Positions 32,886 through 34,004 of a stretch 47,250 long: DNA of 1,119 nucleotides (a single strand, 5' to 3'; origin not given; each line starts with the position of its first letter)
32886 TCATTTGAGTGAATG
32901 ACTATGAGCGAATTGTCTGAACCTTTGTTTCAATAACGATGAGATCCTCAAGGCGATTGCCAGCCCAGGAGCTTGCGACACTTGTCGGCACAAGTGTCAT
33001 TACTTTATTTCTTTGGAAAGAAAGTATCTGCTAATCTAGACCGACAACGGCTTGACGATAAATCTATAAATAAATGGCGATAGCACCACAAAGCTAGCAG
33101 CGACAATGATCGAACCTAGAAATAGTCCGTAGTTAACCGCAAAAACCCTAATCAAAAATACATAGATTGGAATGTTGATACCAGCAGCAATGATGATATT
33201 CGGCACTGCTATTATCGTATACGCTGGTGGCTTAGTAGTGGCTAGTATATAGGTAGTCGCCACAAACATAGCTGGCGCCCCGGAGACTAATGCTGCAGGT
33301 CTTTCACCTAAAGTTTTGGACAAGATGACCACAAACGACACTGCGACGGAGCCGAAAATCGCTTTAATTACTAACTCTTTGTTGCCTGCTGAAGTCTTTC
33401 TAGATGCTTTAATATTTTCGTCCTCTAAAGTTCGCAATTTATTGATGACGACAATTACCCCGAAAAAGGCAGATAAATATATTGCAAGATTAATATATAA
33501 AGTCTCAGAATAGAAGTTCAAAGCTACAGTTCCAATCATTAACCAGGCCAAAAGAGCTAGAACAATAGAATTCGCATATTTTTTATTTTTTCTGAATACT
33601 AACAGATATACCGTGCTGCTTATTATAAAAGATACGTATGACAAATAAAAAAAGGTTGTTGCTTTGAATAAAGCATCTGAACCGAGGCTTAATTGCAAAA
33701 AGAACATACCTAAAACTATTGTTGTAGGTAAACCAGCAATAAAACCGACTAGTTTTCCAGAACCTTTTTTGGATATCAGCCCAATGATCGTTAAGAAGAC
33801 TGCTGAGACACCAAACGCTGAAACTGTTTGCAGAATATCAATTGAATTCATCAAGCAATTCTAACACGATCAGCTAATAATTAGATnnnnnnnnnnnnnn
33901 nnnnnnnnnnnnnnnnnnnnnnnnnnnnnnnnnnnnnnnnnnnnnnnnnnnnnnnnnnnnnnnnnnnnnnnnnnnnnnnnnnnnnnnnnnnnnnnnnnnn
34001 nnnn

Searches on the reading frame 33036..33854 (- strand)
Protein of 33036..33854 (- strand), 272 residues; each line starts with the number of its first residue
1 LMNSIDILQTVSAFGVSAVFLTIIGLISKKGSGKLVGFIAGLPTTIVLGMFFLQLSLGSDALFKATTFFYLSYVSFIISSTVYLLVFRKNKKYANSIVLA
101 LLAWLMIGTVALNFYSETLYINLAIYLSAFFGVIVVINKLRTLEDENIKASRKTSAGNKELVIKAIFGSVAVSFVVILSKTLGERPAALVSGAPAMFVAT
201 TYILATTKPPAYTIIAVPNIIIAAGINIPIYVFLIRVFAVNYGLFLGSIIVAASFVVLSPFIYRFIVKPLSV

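Call 11: search_protein_families(library=ncbifam, proteins=[window:33036-33854:-])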
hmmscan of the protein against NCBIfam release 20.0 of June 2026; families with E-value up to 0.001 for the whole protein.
window:33036-33854:- (272 aa): 0 families

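Call 73: search_protein_families(library=pfam, proteins=[window:33036-33854:-], max_evalue=0.01)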
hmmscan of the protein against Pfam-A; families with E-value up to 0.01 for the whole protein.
window:33036-33854:- (272 aa): 1 family
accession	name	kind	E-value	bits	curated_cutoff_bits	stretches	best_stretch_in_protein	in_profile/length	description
PF11345.13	DUF3147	-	1.4e-05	25.9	23.6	1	14-111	7-105/111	Protein of unknown function (DUF3147)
